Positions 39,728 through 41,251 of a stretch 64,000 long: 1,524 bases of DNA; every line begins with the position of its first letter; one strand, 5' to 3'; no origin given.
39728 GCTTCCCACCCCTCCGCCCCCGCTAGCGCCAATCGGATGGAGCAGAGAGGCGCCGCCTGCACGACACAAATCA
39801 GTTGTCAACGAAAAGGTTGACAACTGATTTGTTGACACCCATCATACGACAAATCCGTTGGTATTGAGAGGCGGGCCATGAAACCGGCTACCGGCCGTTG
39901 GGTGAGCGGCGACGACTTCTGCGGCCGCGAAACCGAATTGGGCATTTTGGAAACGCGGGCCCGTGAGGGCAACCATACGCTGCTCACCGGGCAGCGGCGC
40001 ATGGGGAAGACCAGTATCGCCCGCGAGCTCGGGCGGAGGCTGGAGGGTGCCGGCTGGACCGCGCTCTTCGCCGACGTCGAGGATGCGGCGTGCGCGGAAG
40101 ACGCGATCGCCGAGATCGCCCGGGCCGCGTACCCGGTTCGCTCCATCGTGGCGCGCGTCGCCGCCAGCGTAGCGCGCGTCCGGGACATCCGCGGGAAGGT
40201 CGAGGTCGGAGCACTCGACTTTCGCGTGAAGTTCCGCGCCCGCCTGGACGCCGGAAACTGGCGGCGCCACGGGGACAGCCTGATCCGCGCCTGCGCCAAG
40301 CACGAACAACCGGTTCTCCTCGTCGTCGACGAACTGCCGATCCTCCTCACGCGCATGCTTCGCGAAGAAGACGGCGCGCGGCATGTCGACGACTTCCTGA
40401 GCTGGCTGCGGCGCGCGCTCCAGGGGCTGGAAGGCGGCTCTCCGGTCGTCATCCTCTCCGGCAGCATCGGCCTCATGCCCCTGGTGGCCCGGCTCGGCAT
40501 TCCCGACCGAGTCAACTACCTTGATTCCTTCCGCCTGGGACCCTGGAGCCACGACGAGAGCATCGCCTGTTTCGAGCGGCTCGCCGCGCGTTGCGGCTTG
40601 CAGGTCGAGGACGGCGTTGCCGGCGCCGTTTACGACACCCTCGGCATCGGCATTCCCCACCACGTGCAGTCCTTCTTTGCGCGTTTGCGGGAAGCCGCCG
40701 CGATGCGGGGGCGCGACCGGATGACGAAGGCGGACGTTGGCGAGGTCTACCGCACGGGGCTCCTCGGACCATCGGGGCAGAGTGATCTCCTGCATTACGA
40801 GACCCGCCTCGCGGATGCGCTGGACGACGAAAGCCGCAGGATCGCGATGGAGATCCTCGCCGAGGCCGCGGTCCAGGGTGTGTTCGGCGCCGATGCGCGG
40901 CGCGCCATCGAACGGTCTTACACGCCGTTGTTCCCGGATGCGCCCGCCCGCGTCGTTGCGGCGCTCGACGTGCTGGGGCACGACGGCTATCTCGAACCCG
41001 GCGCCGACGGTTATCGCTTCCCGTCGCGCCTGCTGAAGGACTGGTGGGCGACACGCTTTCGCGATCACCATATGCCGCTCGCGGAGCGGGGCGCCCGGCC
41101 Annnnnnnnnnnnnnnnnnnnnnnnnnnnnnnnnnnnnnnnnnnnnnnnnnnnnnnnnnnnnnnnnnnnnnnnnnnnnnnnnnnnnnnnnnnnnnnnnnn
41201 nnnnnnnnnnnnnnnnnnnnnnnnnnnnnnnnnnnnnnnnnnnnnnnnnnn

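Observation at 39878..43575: Overlapping pair of Arch_ATPase-type P-loop NTPases, the second a STAND-like sensor with wHTH and TPR-like repeats: an unassigned two-gene module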

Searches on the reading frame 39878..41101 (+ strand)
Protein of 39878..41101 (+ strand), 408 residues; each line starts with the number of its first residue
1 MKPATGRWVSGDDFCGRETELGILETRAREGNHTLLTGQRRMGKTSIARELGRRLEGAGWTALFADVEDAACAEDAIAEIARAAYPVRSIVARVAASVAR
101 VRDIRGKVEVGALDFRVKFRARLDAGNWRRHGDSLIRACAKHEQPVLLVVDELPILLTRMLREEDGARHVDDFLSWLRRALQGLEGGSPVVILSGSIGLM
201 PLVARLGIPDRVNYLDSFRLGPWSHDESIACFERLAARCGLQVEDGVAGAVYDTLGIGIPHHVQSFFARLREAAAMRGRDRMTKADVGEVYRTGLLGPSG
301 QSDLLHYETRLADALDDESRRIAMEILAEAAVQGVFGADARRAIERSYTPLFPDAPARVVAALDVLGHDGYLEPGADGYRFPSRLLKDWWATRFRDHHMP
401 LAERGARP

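Call 3: search_protein_families(library=pfam, proteins=[window:39878-41101:+], max_evalue=0.1)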
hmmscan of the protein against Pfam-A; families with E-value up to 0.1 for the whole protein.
window:39878-41101:+ (408 aa): 7 families
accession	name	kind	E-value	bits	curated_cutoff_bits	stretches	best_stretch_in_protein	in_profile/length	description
PF13191.12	AAA_16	-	2.8e-08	34.9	32.6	1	14-153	2-141/167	AAA ATPase domain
PF13401.12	AAA_22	-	0.00036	21.3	27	1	30-197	4-124/130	AAA domain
PF20703.3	nSTAND1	-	0.00064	19.9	27.1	1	13-250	15-214/379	Novel STAND NTPase 1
PF01637.24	ATPase_2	-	0.0026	18.1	33.2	1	14-157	1-123/225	ATPase domain predominantly from Archaea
PF09722.15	Xre_MbcA_ParS_C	-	0.0057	17.1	24.5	1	171-200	10-39/51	Antitoxin Xre/MbcA/ParS C-terminal toxin-binding domain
PF13173.12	AAA_14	-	0.044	14.2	27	0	34-72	5-42/129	AAA domain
PF00004.35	AAA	-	0.066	14.1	21.2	0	35-186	2-97/131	ATPase family associated with various cellular activities (AAA)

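Call 4: search_protein_families(library=padloc, proteins=[window:39878-41101:+], max_evalue=0.1)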
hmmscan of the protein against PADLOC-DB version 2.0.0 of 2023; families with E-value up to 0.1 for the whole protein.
window:39878-41101:+ (408 aa): 2 families
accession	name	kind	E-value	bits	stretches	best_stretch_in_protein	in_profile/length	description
PDLC04140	mad8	-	0.00084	16.9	1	17-69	13-67/314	mads_8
PDLC04789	PDC-S01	-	0.026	11.5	1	24-70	10-53/375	-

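Call 5: search_protein_families(library=ncbifam, proteins=[window:39878-41101:+], max_evalue=0.1)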
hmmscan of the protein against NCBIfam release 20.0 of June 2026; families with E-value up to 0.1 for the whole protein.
window:39878-41101:+ (408 aa): 0 families

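Call 7: find_homologous_proteins(query=window:39878-41101:+)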
Query window:39878-41101:+ (408 aa): 1632 proteins with E <= 0.001 among 8000 candidates; the best 120 are listed.
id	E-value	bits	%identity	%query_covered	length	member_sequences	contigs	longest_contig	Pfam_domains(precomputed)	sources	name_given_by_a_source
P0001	4.8e-252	854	95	100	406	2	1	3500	PF13191.13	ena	-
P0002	1.6e-243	826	92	100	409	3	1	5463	PF13191.13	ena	-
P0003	4.2e-242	822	91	100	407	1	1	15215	PF13191.13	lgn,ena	-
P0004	1.3e-241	820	91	100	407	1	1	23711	PF13191.13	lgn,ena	-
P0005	8.9e-239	811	91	100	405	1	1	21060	PF13191.13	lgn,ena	-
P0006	6.5e-238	808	90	100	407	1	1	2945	PF13191.13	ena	-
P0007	1.4e-230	784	88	100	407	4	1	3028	PF13191.13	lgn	-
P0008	2.2e-230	783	88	100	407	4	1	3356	PF01637.25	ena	-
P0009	8.0e-223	758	85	100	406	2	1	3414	PF13191.13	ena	-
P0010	1.1e-222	758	86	100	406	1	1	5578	PF13191.13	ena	-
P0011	3.2e-222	756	86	100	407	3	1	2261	PF13191.13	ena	-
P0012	1.5e-221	754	86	100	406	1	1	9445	PF13191.13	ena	-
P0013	3.1e-221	753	86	100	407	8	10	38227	PF13191.13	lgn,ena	-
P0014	4.5e-220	749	85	100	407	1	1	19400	PF13191.13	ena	-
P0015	3.0e-199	680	88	87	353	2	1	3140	-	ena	-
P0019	2.6e-186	638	72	99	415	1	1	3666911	PF13401.13,PF20703.4,PF13191.13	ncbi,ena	-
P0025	6.8e-184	630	73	99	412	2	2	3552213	PF13401.13,PF20703.4,PF13191.13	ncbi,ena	-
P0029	1.5e-175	602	68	99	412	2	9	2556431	PF13401.13,PF01637.25,PF13191.13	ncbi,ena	-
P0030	4.8e-174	597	67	99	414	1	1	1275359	PF13401.13,PF01637.25,PF13191.13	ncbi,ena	-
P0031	6.8e-174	597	67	99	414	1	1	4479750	PF13401.13,PF01637.25,PF13191.13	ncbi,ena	-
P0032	1.3e-173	596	67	99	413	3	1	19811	PF13401.13,PF01637.25,PF13191.13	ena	-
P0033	2.1e-173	595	67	99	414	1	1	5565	PF13401.13,PF01637.25,PF13191.13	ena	-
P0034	2.4e-173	595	66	99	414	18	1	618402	PF13401.13,PF01637.25,PF13191.13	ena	-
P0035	3.1e-173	595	66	99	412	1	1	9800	PF13401.13,PF01637.25,PF13191.13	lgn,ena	-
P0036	4.0e-173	594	66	100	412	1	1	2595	PF13401.13,PF01637.25,PF13191.13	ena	-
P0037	4.1e-173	594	66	100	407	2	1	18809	PF13401.13,PF01637.25,PF13191.13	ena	-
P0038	5.7e-173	594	66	99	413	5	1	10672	PF13401.13,PF01637.25,PF13191.13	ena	-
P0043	2.8e-172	592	66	99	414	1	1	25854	PF13401.13,PF01637.25,PF13191.13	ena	-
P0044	4.7e-172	591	65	99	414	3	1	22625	PF01637.25,PF13191.13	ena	-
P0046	4.8e-172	591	67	99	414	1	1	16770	PF13401.13,PF01637.25,PF13191.13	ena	-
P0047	5.4e-172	591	67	100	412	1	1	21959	PF13401.13,PF01637.25,PF13191.13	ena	-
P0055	3.2e-171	588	65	99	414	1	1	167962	PF13401.13,PF01637.25,PF13191.13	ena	-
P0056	4.1e-171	588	66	99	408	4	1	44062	PF13401.13,PF01637.25,PF13191.13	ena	-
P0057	4.3e-171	588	66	99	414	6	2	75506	PF13401.13,PF01637.25,PF13191.13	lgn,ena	-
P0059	5.4e-171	587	67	99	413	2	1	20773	PF13401.13,PF01637.25,PF13191.13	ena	-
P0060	6.1e-171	587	65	100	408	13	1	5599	PF13401.13,PF01637.25,PF13191.13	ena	-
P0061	6.4e-171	587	65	99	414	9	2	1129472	PF13401.13,PF01637.25,PF13191.13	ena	-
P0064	7.2e-171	587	65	99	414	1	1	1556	PF13401.13,PF01637.25,PF13191.13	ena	-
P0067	1.5e-170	586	67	100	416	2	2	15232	PF13401.13,PF01637.25,PF13191.13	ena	-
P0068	1.6e-170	586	66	99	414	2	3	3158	PF13401.13,PF01637.25,PF13191.13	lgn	-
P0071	1.7e-170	586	66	99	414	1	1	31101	PF13401.13,PF01637.25,PF13191.13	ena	-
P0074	2.7e-170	585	65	99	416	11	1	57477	PF13401.13,PF01637.25,PF13191.13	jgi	-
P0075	3.5e-170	585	67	99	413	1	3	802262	PF13401.13,PF01637.25,PF13191.13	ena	-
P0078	4.7e-170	584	66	99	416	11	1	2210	PF13401.13,PF01637.25,PF13191.13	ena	-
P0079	5.4e-170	584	65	99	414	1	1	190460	PF13401.13,PF01637.25,PF13191.13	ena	-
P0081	6.0e-170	584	66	99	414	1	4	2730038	PF13401.13,PF01637.25,PF13191.13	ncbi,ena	-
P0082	6.7e-170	584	65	99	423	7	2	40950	PF13401.13,PF01637.25,PF13191.13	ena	-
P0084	8.3e-170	583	67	99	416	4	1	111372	PF13401.13,PF01637.25,PF13191.13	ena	-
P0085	1.2e-169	583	65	99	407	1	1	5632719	PF13401.13,PF01637.25,PF13191.13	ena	-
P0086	1.2e-169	583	65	99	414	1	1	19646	PF13401.13,PF01637.25,PF13191.13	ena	-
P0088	1.4e-169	583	66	99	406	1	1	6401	PF13401.13,PF01637.25,PF13191.13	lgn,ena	-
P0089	1.4e-169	583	66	100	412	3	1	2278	PF13401.13,PF01637.25,PF13191.13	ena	-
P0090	1.5e-169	583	66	99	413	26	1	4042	PF13401.13,PF01637.25,PF13191.13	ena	-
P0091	1.8e-169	582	68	99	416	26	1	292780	PF01637.25,PF13191.13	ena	-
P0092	2.2e-169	582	66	99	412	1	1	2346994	PF13401.13,PF13191.13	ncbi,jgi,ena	-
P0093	2.2e-169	582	67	99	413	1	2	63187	PF01637.25,PF13191.13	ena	-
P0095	5.4e-169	581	65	99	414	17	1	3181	PF01637.25,PF13191.13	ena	-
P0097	6.2e-169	581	66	99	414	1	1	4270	PF13401.13,PF01637.25,PF13191.13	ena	-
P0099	1.1e-168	580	65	99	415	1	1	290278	PF13401.13,PF01637.25,PF13191.13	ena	-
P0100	1.2e-168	580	65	100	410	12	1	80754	PF13401.13,PF13191.13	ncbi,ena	-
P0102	1.3e-168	580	67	99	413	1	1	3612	PF13401.13,PF01637.25,PF13191.13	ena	-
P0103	1.5e-168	579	65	99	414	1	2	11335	PF13401.13,PF01637.25,PF13191.13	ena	-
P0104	1.5e-168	579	65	99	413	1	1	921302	PF13401.13,PF01637.25,PF13191.13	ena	-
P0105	2.5e-168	579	65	99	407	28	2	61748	PF13401.13,PF01637.25,PF13191.13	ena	-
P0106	2.7e-168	578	65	100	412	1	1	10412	PF13401.13,PF01637.25,PF13191.13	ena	-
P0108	2.9e-168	578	65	99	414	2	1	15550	PF13401.13,PF01637.25,PF13191.13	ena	-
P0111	4.1e-168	578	65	99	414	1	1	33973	PF13401.13,PF01637.25,PF13191.13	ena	-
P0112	4.2e-168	578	64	99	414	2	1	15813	PF13401.13,PF01637.25,PF13191.13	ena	-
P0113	4.8e-168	578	65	100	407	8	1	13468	PF13401.13,PF01637.25,PF13191.13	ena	-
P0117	6.1e-168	577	64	99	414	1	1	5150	PF13401.13,PF01637.25,PF13191.13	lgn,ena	-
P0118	9.3e-168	577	65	99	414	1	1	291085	PF13401.13,PF01637.25,PF13191.13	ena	-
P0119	9.6e-168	577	65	99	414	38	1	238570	PF13401.13,PF01637.25,PF13191.13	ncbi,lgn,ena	-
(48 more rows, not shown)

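Call 10: find_encoding_contigs(protein=P0029, flank=10000, max_places=6)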
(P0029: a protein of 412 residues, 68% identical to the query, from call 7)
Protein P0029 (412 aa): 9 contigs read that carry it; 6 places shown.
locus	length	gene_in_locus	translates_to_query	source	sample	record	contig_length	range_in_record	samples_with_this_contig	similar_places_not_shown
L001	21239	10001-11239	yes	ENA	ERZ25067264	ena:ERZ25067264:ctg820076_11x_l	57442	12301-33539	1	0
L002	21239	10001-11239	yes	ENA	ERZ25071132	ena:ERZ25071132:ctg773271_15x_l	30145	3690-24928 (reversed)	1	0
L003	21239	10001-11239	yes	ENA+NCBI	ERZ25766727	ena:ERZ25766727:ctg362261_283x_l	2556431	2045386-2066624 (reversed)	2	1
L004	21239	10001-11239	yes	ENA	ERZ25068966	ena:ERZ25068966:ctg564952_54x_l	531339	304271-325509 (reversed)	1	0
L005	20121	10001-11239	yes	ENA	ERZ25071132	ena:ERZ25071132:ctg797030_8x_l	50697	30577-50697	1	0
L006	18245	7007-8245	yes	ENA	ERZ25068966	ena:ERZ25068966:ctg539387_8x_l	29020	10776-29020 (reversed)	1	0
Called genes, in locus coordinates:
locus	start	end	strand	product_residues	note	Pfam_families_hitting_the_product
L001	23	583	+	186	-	PF06941:NT5C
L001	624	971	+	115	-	-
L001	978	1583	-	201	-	PF00255:GSHPx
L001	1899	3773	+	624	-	PF14537:Cytochrom_c3_2 (faint), PF03264:Cytochrom_NNT (faint), PF22113:Mtrc-MtrF_II-IV_dom (faint), PF13435:Cytochrome_C554 (weak)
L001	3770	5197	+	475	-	-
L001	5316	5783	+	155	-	PF00111:Fer2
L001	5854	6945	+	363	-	PF13435:Cytochrome_C554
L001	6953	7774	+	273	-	-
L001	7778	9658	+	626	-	PF14522:Cytochrome_C7 (faint), PF22113:Mtrc-MtrF_II-IV_dom (faint), PF09699:Paired_CXXCH_1 (faint), PF14537:Cytochrom_c3_2 (faint)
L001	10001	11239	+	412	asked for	PF13191:AAA_16, PF01637:ATPase_2 (weak), PF13401:AAA_22 (weak)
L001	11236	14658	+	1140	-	PF13191:AAA_16, PF13401:AAA_22 (faint), PF14133:DUF4300 (faint), PF17426:Putative_G5P (faint), PF00515:TPR_1 (faint), PF13174:TPR_6 (faint), PF13424:TPR_12 (weak), PF13432:TPR_16 (weak), +4 more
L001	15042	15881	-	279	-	PF00872:Transposase_mut (weak)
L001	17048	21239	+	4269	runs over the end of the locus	PF00028:Cadherin, PF17766:fn3_6 (faint), PF25374:Cadherin_FAT4_N (faint), PF00041:fn3, PF03160:Calx-beta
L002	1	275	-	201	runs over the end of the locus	PF00255:GSHPx, PF00578:AhpC-TSA (weak)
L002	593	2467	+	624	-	PF14537:Cytochrom_c3_2 (faint), PF22113:Mtrc-MtrF_II-IV_dom (faint), PF03264:Cytochrom_NNT (faint), PF13435:Cytochrome_C554 (weak)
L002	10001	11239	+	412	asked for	PF13191:AAA_16, PF01637:ATPase_2 (weak), PF13401:AAA_22 (weak)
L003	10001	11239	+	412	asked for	PF13191:AAA_16, PF01637:ATPase_2 (weak), PF13401:AAA_22 (weak)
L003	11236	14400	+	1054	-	PF13191:AAA_16, PF13401:AAA_22 (faint), PF13424:TPR_12 (faint), PF13432:TPR_16 (faint), PF00515:TPR_1 (faint), PF07719:TPR_2 (faint), PF13174:TPR_6 (faint), PF13181:TPR_8 (faint), +2 more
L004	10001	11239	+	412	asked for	PF13191:AAA_16, PF01637:ATPase_2 (weak), PF13401:AAA_22 (weak)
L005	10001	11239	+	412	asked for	PF13191:AAA_16, PF01637:ATPase_2 (weak), PF13401:AAA_22 (weak)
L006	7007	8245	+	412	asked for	PF13191:AAA_16, PF01637:ATPase_2 (weak), PF13401:AAA_22 (weak)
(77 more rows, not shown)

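Call 12: find_related_loci(query=A1, collection=genome_contigs, flank=10000)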
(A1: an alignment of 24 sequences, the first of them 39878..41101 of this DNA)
Query A1 (408 aa) in genome_contigs; peptide patterns used: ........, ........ (x = any residue, [..] = any of these).
520 stretches matched a pattern; 297 encode a relative of the query (tblastn E <= 1e-3); the best 80 are kept; 80 distinct loci.
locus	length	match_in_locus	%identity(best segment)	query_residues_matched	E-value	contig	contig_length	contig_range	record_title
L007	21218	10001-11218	72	1-404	0e+0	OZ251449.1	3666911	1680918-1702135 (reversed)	MAG: Alphaproteobacteria bacterium isolate 02c84b84-2ec1-47c2-b806-535ae8168f41 genome assembly, chromosome: 1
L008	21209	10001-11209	73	1-404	0e+0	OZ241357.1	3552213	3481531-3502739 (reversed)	MAG: Alphaproteobacteria bacterium isolate 88d555cd-2633-4b86-a1be-1e9adaae3909 genome assembly, chromosome: 1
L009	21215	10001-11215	67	1-404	1e-180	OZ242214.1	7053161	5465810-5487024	MAG: Candidatus Latescibacterota bacterium isolate f171f34e-caa5-40bf-9919-1f3307ea572d genome assembly, chromosome: 1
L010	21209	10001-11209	67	1-404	3e-176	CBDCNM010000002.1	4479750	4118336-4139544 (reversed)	MAG: Candidatus Latescibacterota bacterium isolate f150df7c-f474-47d5-8e53-e740a55afba2 genome assembly, contig: contig_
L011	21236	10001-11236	65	1-404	3e-175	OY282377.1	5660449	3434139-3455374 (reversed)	MAG: uncultured Latescibacteria bacterium genome assembly, chromosome: 1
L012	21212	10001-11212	67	1-404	4e-174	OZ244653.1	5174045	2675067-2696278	MAG: bacterium isolate 39c32cc5-dc70-4d00-b26d-4165b0e321b9 genome assembly, chromosome: 1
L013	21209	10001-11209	66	1-404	5e-173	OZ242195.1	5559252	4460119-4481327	MAG: Candidatus Latescibacterota bacterium isolate a57e98d2-c2a9-4833-8eaa-f85fbefd33d8 genome assembly, chromosome: 1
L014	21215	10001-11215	65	1-406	3e-173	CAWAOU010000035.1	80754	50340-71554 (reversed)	MAG: uncultured Gammaproteobacteria bacterium isolate MFD03804.bin.1.279 genome assembly, contig: contig_92034, whole ge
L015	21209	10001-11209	66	1-404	1e-172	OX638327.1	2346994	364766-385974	MAG: uncultured Nitrospirales bacterium isolate 43449e9d-e2e7-4773-83f5-231d95b9b6b0 genome assembly, chromosome: 1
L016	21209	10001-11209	66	1-404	2e-172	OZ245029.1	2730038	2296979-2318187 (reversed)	MAG: Nitrospirales bacterium isolate 388c807a-7da8-408b-ad08-f544d289470f genome assembly, chromosome: 1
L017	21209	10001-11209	65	1-404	2e-172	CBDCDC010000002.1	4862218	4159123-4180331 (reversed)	MAG: Candidatus Latescibacterota bacterium isolate a5674b02-4162-4bfe-8498-4cf7be1abab7 genome assembly, contig: contig_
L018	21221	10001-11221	65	1-408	7e-172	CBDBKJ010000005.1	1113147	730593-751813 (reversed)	MAG: Vicinamibacterales bacterium isolate 439a5d20-bfdb-4aba-b463-0bc3b0a73bd6 genome assembly, contig: contig_5, whole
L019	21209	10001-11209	65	1-404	1e-171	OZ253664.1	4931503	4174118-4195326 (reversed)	MAG: Vicinamibacterales bacterium isolate a9dab573-4f8c-481d-bf6a-234275a50d18 genome assembly, chromosome: 1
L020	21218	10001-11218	67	1-404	1e-171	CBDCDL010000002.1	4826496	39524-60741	MAG: Spirochaetia bacterium isolate 978a6f5d-7542-411a-95a3-dd801879e222 genome assembly, contig: contig_2, whole genome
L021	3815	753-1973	65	1-408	3e-178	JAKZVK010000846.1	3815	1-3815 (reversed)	MAG: Bryobacterales bacterium isolate Langseth_MAG_00109 Langseth_MAG_00109_000000000846, whole genome shotgun sequence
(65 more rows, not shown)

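Call 25: predict_structure(alignment_id=A1)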
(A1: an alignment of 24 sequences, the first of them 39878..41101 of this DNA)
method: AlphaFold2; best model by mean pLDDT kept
length: 408 residues; sequences in the alignment: 24
mean_pLDDT: 81.0   pTM: 0.74
mean pLDDT of the five models: 81.0, 80.0, 79.9, 75.9, 74.7
residues with pLDDT >= 90: 95; 70-90: 250; 50-70: 33; < 50: 30
segments of 3 or more residues with pLDDT < 50: 1-6, 87-110
pLDDT, mean of each block of 10 residues (from residue 1): 45 76 91 82 77 90 88 90 64 45 37 68 85 84 86 88 90 92 75 76 83 86 82 84 89 77 80 85 89 79 76 81 95 95 92 90 86 91 89 89 71
secondary structure, 60 per line:
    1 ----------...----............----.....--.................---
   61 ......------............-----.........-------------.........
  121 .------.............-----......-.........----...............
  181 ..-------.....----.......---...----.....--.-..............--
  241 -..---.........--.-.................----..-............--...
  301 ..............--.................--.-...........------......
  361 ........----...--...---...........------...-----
elements in order: H18-29 E34-38 H41-57 E61-66 H73-84 H90-98 H112-121 H128-140 E146-151 H153-161 H166-182 E190-194 H199-205 E216-220 H225-238 H247-255 H260-276 H284-295 H298-314 H317-333 H338-348 H355-368 E373-375 E378-380 H384-394

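Call 27: search_solved_structures(query=A1, max_evalue=1)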
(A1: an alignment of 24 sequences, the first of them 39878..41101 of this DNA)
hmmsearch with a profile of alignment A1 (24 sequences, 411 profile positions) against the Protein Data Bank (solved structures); distinct sequences matched with E-value up to 1: 5.
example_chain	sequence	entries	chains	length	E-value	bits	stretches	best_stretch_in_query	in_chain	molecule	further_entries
2qen_A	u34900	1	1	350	0.0078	18.2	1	12-51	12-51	WALKER-TYPE ATPASE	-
5zme_A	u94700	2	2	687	0.11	14.5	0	30-80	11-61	ATPase ARSA1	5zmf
2fna_A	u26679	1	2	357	0.13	14.2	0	11-49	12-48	Conserved hypothetical protein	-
9moq_A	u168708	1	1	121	0.44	12.4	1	248-335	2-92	Pilin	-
3v2g_A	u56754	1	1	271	0.95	11.3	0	46-117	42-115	3-oxoacyl-[acyl-carrier-protein] reductase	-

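Call 35: search_protein_families(library=pfam, alignment_id=A3, max_evalue=0.00001)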
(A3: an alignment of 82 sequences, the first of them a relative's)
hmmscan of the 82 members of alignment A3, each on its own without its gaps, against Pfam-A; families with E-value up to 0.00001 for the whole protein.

A. member 1, L039:8912-9478:+ (189 aa): 0 families

B. families by the number of members that match (of 82 scanned): 67 families (the first 25 are shown)
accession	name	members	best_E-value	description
PF22612.2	GH113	3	3.7e-17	Glycoside Hydrolase Family 113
PF18912.6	DZR_2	3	1.2e-11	Double zinc ribbon domain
PF00156.33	Pribosyltran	3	8.1e-09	Phosphoribosyl transferase domain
PF13547.12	GTA_TIM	3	9.1e-07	GTA TIM-barrel-like domain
PF00962.28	A_deaminase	2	4e-96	Adenosine deaminase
PF02668.22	TauD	2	8.2e-70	Taurine catabolism dioxygenase TauD, TfdA family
PF01420.25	Methylase_S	2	2.2e-36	Type I restriction modification DNA specificity domain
PF19326.5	AMP_deaminase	2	4.9e-09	AMP deaminase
PF01070.24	FMN_dh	1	5.7e-121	FMN-dependent dehydrogenase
PF10011.15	DUF2254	1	6.9e-98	Predicted membrane protein (DUF2254)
PF01039.27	Carboxyl_trans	1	1e-77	Carboxyl transferase domain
PF00482.28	T2SSF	1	5.9e-64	Type II secretion system (T2SS), protein F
PF02786.22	CPSase_L_D2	1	3.7e-61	Carbamoyl-phosphate synthase L chain, ATP binding domain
PF02384.22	N6_Mtase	1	8.3e-59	N-6 DNA Methylase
PF03772.21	Competence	1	5.7e-58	Competence protein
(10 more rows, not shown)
